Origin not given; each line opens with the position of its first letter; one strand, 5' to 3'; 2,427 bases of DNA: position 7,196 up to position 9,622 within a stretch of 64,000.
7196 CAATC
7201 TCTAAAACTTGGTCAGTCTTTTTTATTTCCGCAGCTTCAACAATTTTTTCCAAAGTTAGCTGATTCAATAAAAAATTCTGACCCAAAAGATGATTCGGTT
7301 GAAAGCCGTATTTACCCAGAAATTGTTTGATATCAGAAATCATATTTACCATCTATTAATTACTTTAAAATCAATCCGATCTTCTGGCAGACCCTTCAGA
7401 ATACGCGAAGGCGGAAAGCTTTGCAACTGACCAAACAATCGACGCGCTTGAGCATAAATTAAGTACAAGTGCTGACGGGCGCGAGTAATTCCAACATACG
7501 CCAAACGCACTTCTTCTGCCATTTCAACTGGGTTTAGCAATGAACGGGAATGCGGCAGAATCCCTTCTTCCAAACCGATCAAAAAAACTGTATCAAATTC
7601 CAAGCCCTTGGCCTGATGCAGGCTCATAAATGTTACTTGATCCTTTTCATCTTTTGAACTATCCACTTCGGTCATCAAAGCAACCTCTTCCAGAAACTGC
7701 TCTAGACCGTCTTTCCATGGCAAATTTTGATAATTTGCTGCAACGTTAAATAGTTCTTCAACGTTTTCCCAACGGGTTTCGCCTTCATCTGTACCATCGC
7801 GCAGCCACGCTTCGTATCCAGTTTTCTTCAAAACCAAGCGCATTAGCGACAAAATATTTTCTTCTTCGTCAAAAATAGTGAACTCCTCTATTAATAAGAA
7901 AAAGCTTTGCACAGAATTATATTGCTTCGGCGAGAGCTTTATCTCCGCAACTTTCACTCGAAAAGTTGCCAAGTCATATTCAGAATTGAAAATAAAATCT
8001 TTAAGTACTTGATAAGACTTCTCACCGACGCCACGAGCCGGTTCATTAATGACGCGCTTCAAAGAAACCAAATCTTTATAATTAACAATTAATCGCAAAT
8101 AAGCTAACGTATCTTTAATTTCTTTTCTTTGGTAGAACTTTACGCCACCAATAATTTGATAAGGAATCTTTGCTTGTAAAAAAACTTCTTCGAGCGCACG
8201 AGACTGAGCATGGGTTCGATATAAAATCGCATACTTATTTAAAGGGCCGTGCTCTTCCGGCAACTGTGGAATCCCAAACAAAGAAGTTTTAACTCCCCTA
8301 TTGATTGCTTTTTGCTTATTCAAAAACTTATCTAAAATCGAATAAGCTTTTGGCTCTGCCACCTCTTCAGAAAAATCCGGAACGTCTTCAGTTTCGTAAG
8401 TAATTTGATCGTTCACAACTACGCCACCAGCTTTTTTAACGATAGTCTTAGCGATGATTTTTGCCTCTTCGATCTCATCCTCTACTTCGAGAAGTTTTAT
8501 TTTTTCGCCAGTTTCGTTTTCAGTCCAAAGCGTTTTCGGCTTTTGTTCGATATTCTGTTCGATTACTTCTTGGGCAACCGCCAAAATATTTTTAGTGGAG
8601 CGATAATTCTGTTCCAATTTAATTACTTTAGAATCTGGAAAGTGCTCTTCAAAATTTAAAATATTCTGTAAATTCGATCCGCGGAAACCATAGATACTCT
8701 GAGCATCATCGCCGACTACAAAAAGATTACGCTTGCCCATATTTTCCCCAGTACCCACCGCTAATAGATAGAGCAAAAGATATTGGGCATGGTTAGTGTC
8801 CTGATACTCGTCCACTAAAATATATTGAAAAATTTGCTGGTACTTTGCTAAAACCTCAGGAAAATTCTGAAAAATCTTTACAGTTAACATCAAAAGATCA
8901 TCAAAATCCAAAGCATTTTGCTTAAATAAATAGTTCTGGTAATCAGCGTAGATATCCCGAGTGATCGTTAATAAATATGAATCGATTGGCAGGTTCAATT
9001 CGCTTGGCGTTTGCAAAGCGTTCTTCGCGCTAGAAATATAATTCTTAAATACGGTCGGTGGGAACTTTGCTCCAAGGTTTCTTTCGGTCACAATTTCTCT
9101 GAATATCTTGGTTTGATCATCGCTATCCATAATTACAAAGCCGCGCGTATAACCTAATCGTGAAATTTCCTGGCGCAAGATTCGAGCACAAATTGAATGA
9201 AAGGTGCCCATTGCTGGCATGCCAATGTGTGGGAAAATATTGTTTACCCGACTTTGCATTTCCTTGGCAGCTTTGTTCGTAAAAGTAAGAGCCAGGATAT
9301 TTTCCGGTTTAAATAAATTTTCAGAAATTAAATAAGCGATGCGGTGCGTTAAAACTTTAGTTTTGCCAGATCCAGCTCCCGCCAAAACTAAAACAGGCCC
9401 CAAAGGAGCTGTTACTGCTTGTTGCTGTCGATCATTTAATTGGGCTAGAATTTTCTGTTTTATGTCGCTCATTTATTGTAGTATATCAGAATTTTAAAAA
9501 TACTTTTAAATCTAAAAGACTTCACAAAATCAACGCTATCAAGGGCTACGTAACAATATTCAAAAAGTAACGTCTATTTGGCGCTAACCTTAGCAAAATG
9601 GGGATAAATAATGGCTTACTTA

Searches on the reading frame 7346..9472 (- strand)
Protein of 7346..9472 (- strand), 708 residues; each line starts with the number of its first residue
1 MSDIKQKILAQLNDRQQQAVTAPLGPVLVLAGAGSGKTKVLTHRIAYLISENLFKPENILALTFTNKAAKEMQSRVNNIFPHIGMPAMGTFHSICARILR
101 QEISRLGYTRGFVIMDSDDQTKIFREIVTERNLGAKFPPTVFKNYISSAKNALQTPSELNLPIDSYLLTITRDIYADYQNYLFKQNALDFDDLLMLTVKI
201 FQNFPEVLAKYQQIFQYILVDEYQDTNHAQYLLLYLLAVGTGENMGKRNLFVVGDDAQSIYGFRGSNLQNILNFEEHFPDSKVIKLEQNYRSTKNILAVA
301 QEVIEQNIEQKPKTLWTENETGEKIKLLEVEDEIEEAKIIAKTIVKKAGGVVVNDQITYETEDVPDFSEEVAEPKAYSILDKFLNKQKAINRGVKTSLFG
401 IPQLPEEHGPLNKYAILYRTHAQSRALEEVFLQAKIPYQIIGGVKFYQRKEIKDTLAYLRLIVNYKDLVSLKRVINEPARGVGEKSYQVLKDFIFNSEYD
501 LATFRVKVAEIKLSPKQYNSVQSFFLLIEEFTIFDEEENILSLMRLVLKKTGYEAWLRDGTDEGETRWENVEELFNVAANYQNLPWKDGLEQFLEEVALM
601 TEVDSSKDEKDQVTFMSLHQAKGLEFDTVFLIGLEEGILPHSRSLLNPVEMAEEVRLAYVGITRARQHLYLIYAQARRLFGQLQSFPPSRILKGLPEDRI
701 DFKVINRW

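Call 80: search_protein_families(library=pfam, proteins=[window:7346-9472:-], max_evalue=0.00001)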
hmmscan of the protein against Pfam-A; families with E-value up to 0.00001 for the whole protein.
window:7346-9472:- (708 aa): 5 families
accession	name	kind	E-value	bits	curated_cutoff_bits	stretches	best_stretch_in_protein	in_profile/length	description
PF00580.27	UvrD-helicase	-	1.6e-86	290.8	23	1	12-279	1-271/271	UvrD/REP helicase N-terminal domain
PF13361.12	UvrD_C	-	5.7e-73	246.8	25.6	2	401-675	61-349/350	UvrD-like helicase C-terminal domain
PF13245.12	AAA_19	-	6.2e-20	72.2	25.1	1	16-264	1-134/134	AAA domain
PF13538.12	UvrD_C_2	-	6e-09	36.1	27.4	1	613-672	2-52/52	UvrD-like helicase C-terminal domain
PF01443.25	Viral_helicase1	-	3.9e-07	30.6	21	0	596-671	161-226/228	Viral superfamily 1 RNA helicase core domain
